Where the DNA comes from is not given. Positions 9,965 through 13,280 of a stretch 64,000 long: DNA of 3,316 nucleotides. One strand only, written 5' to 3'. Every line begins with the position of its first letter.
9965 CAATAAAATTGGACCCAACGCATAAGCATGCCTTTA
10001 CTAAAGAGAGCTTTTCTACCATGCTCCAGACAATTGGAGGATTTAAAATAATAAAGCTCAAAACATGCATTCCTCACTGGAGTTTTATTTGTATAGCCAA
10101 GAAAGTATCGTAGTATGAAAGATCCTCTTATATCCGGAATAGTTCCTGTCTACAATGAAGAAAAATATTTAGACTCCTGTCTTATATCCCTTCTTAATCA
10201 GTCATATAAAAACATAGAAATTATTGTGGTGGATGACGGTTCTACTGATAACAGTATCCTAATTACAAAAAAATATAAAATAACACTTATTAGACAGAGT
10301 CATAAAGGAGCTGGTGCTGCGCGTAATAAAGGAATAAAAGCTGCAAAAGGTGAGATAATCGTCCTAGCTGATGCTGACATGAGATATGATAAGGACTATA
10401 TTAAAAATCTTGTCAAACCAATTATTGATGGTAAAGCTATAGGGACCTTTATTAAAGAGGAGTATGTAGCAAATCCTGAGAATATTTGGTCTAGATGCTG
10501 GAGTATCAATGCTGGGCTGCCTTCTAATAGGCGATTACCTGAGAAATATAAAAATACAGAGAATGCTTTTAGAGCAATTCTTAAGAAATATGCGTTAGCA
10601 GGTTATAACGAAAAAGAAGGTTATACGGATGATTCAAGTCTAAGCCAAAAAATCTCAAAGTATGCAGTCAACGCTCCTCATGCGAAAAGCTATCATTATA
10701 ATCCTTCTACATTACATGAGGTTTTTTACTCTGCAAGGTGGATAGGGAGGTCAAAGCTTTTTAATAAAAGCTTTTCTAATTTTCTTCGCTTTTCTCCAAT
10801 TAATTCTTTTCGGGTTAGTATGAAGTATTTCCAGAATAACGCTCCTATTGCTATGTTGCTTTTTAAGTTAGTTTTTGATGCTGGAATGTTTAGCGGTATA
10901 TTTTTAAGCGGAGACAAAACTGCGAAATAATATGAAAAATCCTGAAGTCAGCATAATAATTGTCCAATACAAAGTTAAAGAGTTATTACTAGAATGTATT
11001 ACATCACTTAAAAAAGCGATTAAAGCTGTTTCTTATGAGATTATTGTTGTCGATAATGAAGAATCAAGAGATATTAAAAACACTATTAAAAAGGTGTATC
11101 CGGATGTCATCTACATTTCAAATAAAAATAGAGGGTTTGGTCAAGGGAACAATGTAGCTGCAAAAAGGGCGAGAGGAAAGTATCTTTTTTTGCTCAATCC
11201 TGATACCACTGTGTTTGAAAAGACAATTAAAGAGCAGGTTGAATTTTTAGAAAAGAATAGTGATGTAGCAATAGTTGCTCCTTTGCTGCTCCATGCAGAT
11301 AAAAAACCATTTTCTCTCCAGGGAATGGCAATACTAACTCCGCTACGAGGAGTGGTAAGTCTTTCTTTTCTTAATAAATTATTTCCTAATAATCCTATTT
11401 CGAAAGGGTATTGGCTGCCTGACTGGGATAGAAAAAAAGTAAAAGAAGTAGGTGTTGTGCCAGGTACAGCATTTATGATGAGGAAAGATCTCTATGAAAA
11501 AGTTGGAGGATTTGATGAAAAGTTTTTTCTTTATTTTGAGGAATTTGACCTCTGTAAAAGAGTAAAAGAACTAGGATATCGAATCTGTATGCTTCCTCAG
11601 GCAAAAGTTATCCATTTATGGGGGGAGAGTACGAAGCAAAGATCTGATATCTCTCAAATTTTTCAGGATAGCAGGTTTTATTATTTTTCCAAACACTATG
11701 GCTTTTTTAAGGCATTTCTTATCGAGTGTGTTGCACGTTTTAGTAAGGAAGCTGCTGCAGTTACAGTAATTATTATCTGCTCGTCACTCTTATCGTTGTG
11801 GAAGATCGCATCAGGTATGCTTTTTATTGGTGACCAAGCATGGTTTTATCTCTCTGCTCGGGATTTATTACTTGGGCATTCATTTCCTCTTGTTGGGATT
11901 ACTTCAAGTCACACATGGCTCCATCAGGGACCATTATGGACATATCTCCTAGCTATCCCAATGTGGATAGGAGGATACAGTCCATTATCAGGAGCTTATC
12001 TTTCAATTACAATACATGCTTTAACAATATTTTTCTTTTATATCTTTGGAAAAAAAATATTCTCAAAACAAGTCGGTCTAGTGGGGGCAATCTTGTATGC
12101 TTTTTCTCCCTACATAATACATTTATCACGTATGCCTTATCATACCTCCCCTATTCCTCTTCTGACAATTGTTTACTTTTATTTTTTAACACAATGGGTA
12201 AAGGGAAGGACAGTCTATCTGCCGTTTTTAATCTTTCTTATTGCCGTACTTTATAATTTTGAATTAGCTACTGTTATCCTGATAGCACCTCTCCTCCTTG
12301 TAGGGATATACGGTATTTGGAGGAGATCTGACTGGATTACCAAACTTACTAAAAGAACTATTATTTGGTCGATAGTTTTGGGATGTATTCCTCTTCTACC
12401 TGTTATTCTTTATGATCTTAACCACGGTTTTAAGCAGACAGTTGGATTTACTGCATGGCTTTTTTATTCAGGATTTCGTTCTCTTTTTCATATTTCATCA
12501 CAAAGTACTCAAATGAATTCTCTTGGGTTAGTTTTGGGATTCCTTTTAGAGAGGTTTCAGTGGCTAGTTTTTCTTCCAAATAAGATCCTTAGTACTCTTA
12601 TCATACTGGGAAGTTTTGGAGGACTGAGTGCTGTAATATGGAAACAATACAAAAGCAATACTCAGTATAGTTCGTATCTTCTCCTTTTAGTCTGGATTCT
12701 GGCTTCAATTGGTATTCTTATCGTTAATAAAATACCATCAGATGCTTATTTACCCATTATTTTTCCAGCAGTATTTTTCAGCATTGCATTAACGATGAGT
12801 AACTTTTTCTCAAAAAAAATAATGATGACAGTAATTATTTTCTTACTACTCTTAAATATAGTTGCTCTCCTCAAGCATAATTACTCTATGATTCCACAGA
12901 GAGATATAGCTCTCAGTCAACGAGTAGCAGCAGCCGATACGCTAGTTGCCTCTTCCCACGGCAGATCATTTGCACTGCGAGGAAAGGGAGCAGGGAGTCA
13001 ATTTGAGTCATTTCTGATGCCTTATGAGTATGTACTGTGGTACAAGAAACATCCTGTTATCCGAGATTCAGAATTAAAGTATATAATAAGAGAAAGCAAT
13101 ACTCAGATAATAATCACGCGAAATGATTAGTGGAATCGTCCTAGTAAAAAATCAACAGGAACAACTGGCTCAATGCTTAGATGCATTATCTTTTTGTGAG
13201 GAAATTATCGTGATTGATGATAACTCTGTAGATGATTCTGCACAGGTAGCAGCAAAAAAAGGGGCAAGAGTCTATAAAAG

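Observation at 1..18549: Arn-like lipid-linked sugar modification locus with three to four GT-C paralogs and a 12-gene co-directional operon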

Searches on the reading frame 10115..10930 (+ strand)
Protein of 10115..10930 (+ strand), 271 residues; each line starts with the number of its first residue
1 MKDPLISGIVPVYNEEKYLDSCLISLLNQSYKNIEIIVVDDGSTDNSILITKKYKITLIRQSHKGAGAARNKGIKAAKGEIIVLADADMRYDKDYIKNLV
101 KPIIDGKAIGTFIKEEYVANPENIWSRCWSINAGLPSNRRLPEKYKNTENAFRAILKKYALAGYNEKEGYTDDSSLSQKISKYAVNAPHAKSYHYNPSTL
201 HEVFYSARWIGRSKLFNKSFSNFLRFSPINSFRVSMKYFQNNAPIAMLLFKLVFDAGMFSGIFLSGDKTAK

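Call 3: search_protein_families(library=pfam, proteins=[window:10115-10930:+], max_evalue=0.01)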
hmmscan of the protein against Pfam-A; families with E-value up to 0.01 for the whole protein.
window:10115-10930:+ (271 aa): 4 families
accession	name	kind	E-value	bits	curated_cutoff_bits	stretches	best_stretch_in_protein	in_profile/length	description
PF00535.33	Glycos_transf_2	-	2.8e-35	122.2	23.3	1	9-146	3-150/168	Glycosyl transferase family 2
PF13641.12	Glyco_tranf_2_3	-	2.6e-11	44.4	27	1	6-125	3-132/230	Glycosyltransferase like family 2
PF10111.15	Glyco_tranf_2_2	-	1.3e-09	38.4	27.3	1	9-113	3-115/276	Glycosyltransferase like family 2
PF13506.12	Glyco_transf_21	-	0.00011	22.2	21.7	1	72-128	24-79/174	Glycosyl transferase family 21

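Call 8: search_protein_families(library=ncbifam, proteins=[window:10115-10930:+], max_evalue=0.001)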
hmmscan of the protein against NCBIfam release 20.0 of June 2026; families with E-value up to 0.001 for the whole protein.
window:10115-10930:+ (271 aa): 26 families (the best 25 are shown)
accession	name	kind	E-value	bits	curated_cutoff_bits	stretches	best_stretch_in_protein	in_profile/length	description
NF007482.0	PRK10073.1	equivalog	2.2e-23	82.8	423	1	4-99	6-106/334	glycosyltransferase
NF041875.1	EPS_EpsD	equivalog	1e-19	71.2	370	1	7-98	2-99/325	exopolysaccharide biosynthesis glycosyltransferase EpsD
TIGR03937.1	PgaC_IcaA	equivalog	5.7e-18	65.1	422.3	1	4-111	45-158/407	poly-beta-1,6-N-acetyl-D-glucosamine synthase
TIGR04283.1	glyco_like_mftF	equivalog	3.4e-17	62.8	182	1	6-112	1-107/221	TIGR04283 family arsenosugar biosynthesis glycosyltransferase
NF047683.1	TeichurnBiosyTuaG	equivalog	1.4e-16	60.9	400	1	2-120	4-128/252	teichuronic acid biosynthesis protein TuaG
TIGR03965.1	mycofact_glyco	equivalog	1.6e-16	60.3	280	1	7-104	77-180/467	mycofactocin biosynthesis glycosyltransferase MftF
NF038299.1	EPS_HpsN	equivalog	1.1e-14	54.1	425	1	4-111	1-114/317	hormogonium polysaccharide biosynthesis glycosyltransferase HpsN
TIGR04182.1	glyco_TIGR04182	equivalog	8.6e-13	48.3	325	1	9-108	5-102/293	S-layer glycoprotein N-glycosyltransferase AglJ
TIGR03111.1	glyc2_xrt_Gpos1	hypoth_equivalog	2.2e-12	46.5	363.95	1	4-102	49-155/439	TIGR03111 family XrtG-associated glycosyltransferase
NF041394.1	GtaseAglG_Halo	equivalog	1.3e-11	44.3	440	1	6-127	3-133/304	glucosyl-dolichyl phosphate glucuronosyltransferase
NF053739.1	GlytfEpsEBac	equivalog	3.1e-11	42.7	450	1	4-88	1-92/265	glycosyltransferase EpsE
TIGR04242.1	nodulat_NodC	equivalog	8.7e-11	41.4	550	1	4-125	48-177/395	chitooligosaccharide synthase NodC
NF050050.1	ProtGlycPglI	equivalog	3e-10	40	500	1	4-106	2-111/306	GalNAc(5)-diNAcBac-PP-undecaprenol beta-1,3-glucosyltransferase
NF038302.1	EPS_HpsE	equivalog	7.4e-10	38.3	300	1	9-123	6-134/307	hormogonium polysaccharide biosynthesis glycosyltransferase HpsE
NF041391.1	DPhHxTase_Halo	equivalog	9.9e-10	37.7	375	1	12-108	3-98/213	dolichyl-phosphate hexose transferase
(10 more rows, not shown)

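Call 68: search_solved_structures(query=window:10115-10930:+, max_evalue=0.001)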
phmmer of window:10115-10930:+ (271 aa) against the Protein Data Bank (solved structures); distinct sequences matched with E-value up to 0.001: 26.
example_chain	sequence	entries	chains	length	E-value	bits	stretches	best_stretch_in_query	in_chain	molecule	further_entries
5hea_A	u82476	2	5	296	4.4e-23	85.3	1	4-106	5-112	Putative glycosyltransferase (GalT1)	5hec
2z87_A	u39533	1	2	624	4.6e-21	78.7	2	3-96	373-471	Chondroitin synthase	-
2z86_A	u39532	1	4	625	4.6e-21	78.7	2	3-96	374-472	Chondroitin synthase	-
6p61_A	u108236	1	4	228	5.5e-16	62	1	2-101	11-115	Glycosyltransferase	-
3bcv_A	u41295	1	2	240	3.9e-15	59.3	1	4-97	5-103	Putative glycosyltransferase protein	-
5tz8_A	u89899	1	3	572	2.6e-12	50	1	7-100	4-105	Glycosyl transferase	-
5tze_C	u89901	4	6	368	3.4e-12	49.6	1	7-101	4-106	Glycosyl transferase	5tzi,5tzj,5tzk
8vh7_A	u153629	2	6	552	6.5e-12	48.7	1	3-103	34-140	Heparosan synthase B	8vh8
8viw_A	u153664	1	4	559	6.7e-12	48.7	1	3-103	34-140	Heparosan synthase B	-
5mlz_A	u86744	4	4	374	4.1e-11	46.1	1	6-110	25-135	Dolichol monophosphate mannose synthase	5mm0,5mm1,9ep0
9omm_A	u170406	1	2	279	2.5e-09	40.2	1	6-96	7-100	Glycosyltransferase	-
9omh_A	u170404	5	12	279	2.5e-09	40.2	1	6-96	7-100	Glycosyltransferase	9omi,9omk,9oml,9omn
9omj_A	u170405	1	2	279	2.6e-09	40.2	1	7-96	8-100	Glycosyltransferase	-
6yv7_B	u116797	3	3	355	3.8e-08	36.3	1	4-110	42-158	Glycosyl transferase, family 2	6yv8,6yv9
6yv7_A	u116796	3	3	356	3.9e-08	36.3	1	4-110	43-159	Glycosyl transferase, family 2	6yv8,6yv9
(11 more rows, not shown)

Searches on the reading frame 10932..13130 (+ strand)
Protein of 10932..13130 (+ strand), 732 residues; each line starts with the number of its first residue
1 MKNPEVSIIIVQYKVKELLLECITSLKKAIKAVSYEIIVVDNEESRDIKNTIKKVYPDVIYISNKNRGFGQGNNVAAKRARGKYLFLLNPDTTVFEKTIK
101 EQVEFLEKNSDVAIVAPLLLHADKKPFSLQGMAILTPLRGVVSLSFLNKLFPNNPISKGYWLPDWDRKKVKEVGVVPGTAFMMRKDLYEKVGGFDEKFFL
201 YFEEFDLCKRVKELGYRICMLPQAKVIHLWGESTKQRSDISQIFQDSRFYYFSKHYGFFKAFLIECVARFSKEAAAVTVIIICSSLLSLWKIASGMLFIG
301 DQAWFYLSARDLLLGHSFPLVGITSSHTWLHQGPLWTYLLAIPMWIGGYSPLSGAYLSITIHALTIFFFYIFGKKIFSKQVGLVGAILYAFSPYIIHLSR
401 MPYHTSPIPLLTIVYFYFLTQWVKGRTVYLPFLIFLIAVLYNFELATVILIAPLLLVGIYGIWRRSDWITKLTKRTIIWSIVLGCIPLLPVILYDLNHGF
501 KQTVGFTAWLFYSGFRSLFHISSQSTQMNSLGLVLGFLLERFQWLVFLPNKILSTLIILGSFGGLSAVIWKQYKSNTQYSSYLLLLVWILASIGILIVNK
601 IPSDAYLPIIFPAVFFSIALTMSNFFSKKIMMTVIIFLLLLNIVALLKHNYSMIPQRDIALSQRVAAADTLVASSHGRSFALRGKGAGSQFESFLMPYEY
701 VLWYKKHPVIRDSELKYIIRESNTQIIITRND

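Call 4: search_protein_families(library=pfam, proteins=[window:10932-13130:+], max_evalue=0.01)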
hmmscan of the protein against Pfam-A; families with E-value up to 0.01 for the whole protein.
window:10932-13130:+ (732 aa): 5 families
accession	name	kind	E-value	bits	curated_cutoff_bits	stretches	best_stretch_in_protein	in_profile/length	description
PF00535.33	Glycos_transf_2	-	1.9e-19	70.6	23.3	1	7-190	1-166/168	Glycosyl transferase family 2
PF13641.12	Glyco_tranf_2_3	-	6.5e-12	46.4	27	1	4-235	1-218/230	Glycosyltransferase like family 2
PF13231.12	PMT_2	-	1.1e-07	32.7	26.1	1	332-493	2-159/160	Dolichyl-phosphate-mannose-protein mannosyltransferase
PF10111.15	Glyco_tranf_2_2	-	8.1e-07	29.2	27.3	1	32-213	27-201/276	Glycosyltransferase like family 2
PF02709.20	Glyco_transf_7C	-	0.00022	21.3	23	1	178-223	21-67/78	N-terminal domain of galactosyltransferase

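Call 8: search_protein_families(library=ncbifam, proteins=[window:10932-13130:+], max_evalue=0.001)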
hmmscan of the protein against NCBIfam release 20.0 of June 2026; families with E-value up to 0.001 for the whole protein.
window:10932-13130:+ (732 aa): 15 families
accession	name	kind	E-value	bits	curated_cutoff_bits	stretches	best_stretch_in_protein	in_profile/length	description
TIGR04283.1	glyco_like_mftF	equivalog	1e-13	51.4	182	1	6-121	1-112/221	TIGR04283 family arsenosugar biosynthesis glycosyltransferase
NF038299.1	EPS_HpsN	equivalog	2e-12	46.7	425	1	4-256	1-247/317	hormogonium polysaccharide biosynthesis glycosyltransferase HpsN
NF041875.1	EPS_EpsD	equivalog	3e-11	43.3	370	1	6-123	1-121/325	exopolysaccharide biosynthesis glycosyltransferase EpsD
TIGR03965.1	mycofact_glyco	equivalog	2.6e-10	39.8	280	1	172-228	225-280/467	mycofactocin biosynthesis glycosyltransferase MftF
TIGR01556.1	rhamnosyltran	subfamily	4.6e-10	39.1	200.55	1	178-238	150-210/281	rhamnosyltransferase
NF007482.0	PRK10073.1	equivalog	3.3e-09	36.2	423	1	3-112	5-117/334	glycosyltransferase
NF047683.1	TeichurnBiosyTuaG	equivalog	1.4e-07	31.4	400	1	2-110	4-115/252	teichuronic acid biosynthesis protein TuaG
TIGR03111.1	glyc2_xrt_Gpos1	hypoth_equivalog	3.5e-07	29.4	363.95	1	2-120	47-170/439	TIGR03111 family XrtG-associated glycosyltransferase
NF053739.1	GlytfEpsEBac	equivalog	6e-07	28.7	450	1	4-125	1-126/265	glycosyltransferase EpsE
NF050050.1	ProtGlycPglI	equivalog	6.5e-07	29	500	1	4-109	2-111/306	GalNAc(5)-diNAcBac-PP-undecaprenol beta-1,3-glucosyltransferase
NF038302.1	EPS_HpsE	equivalog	5.4e-06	25.6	300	1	6-114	3-119/307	hormogonium polysaccharide biosynthesis glycosyltransferase HpsE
TIGR03937.1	PgaC_IcaA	equivalog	1.4e-05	24.3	422.3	1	3-115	44-159/407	poly-beta-1,6-N-acetyl-D-glucosamine synthase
TIGR04009.1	wcaE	equivalog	4.2e-05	23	369.2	1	6-115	3-115/248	colanic acid biosynthesis glycosyltransferase WcaE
NF041394.1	GtaseAglG_Halo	equivalog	0.00011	21.6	440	0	5-115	2-116/304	glucosyl-dolichyl phosphate glucuronosyltransferase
TIGR04440.1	glyco_TIGR04440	domain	0.00019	21.2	70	1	6-115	2-115/215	TIGR00180 family glycosyltransferase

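Call 9: find_encoding_contigs(protein=window:10932-13130:+, flank=10000, max_places=6)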
Protein window:10932-13130:+ (732 aa): 1 contig read that carries it; 1 place shown.
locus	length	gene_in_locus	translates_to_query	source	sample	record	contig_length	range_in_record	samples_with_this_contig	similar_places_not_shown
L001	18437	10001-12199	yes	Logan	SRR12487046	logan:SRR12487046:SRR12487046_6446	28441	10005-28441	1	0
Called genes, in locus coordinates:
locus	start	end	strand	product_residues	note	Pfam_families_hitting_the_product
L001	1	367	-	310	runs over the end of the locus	PF00106:adh_short (faint), PF01073:3Beta_HSD, PF01370:Epimerase, PF02719:Polysacc_synt_2, PF04321:RmlD_sub_bind, PF05368:NmrA (faint), PF07993:NAD_binding_4 (weak), PF16363:GDP_Man_Dehyd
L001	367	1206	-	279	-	PF02548:Pantoate_transf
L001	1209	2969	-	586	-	PF02776:TPP_enzyme_N, PF00205:TPP_enzyme_M, PF02775:TPP_enzyme_C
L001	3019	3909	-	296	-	PF00535:Glycos_transf_2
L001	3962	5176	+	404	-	-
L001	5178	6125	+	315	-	PF00535:Glycos_transf_2, PF10111:Glyco_tranf_2_2, PF13641:Glyco_tranf_2_3, PF13506:Glyco_transf_21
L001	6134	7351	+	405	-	PF01943:Polysacc_synt, PF13440:Polysacc_synt_3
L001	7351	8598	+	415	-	PF01943:Polysacc_synt, PF13440:Polysacc_synt_3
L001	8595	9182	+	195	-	PF08241:Methyltransf_11, PF13847:Methyltransf_31 (weak)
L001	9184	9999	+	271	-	PF00535:Glycos_transf_2, PF10111:Glyco_tranf_2_2, PF13506:Glyco_transf_21 (faint), PF13641:Glyco_tranf_2_3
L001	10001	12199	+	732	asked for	PF00535:Glycos_transf_2, PF10111:Glyco_tranf_2_2 (weak), PF13641:Glyco_tranf_2_3, PF13231:PMT_2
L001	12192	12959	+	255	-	PF00535:Glycos_transf_2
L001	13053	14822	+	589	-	-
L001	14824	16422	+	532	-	PF13231:PMT_2 (weak)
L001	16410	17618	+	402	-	PF04932:Wzy_C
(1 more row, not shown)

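Call 12: search_solved_structures(query=window:10932-13130:+, max_evalue=1)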
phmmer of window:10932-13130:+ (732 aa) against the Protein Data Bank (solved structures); distinct sequences matched with E-value up to 1: 15.
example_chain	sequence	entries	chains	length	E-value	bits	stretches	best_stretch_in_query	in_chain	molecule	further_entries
2z87_A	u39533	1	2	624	2.9e-08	35.8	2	4-101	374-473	Chondroitin synthase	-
2z86_A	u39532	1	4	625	2.9e-08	35.8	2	4-101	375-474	Chondroitin synthase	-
5tze_C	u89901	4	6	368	1.9e-05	26.5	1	6-115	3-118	Glycosyl transferase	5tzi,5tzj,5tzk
5tz8_A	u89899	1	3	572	4.3e-05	25.3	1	6-115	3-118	Glycosyl transferase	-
8bz8_A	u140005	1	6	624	7.1e-05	24.6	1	3-110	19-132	Glycosyltransferase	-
8bz4_A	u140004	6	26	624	7.2e-05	24.6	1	3-110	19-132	Glycosyltransferase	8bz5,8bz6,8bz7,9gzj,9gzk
5mlz_A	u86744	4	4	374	0.00011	24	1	4-116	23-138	Dolichol monophosphate mannose synthase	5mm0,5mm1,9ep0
6h1j_A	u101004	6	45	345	0.00013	23.8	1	5-114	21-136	Probable ss-1,3-N-acetylglucosaminyltransferase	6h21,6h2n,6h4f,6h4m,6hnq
3bcv_A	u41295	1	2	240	0.00051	21.8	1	4-94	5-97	Putative glycosyltransferase protein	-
6p61_A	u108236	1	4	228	0.0016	20.2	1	2-137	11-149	Glycosyltransferase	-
22ao_A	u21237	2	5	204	0.0037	18.9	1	4-111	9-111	GmaR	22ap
5hea_A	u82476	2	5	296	0.015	16.9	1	6-121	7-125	Putative glycosyltransferase (GalT1)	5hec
9omm_A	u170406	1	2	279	0.084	14.5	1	5-118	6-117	Glycosyltransferase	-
9omh_A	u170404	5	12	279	0.084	14.5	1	5-118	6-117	Glycosyltransferase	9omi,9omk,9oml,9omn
9omj_A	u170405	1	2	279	0.11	14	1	5-118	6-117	Glycosyltransferase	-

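Call 55: find_homologous_proteins(query=window:10932-13130:+, max_evalue=0.00001)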
Query window:10932-13130:+ (732 aa): 1475 proteins with E <= 0.00001 among 8000 candidates; the best 120 are listed.
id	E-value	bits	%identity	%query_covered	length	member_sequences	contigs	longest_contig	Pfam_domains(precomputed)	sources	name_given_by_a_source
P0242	0.0e+0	1644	100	100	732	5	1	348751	PF10111.15,PF13641.13,PF00535.33,PF13231.13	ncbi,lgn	-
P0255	0.0e+0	1100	65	100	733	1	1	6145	PF10111.15,PF13641.13,PF00535.33,PF13231.13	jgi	jgi:GT2 family glycosyltransferase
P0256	0.0e+0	1094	63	100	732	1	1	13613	PF10111.15,PF13641.13,PF00535.33,PF13231.13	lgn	-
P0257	7.3e-256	869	52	100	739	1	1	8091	PF10111.15,PF13641.13,PF00535.33,PF13231.13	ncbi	ncbi:hypothetical protein BH09PAT1_BH09PAT1_3920 [soil metagenome]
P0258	3.3e-244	831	50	100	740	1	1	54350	PF10111.15,PF13641.13,PF00535.33,PF13231.13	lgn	-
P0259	3.7e-231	788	49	100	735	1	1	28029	PF10111.15,PF13641.13,PF00535.33,PF13231.13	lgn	-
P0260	1.7e-229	782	49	100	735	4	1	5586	PF13641.13,PF00535.33,PF13231.13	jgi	-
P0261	8.0e-227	773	48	99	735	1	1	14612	PF13641.13,PF00535.33,PF13231.13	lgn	-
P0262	8.9e-224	763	47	100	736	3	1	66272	PF10111.15,PF13641.13,PF00535.33,PF13231.13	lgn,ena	-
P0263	4.2e-216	738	46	100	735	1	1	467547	PF10111.15,PF13641.13,PF00535.33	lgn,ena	-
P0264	7.9e-211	720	48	99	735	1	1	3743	PF10111.15,PF13641.13,PF00535.33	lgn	-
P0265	1.1e-209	717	46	99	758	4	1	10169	PF10111.15,PF13641.13,PF00535.33,PF13231.13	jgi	jgi:hypothetical protein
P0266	1.2e-207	710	46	100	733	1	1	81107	PF10111.15,PF13641.13,PF00535.33,PF13231.13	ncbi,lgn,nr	ncbi:MAG: glycosyltransferase [Candidatus Levybacteria bacterium]|nr:glycosyltransferase [Candidatus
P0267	1.7e-206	706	46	99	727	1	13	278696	PF10111.15,PF00535.33,PF13231.13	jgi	jgi:GT2 family glycosyltransferase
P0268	6.2e-206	704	45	99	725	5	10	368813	PF10111.15,PF00535.33,PF13231.13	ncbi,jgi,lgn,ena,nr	ncbi:MAG TPA: glycosyltransferase [Patescibacteria group bacterium]|jgi:hypothetical protein|nr:glyc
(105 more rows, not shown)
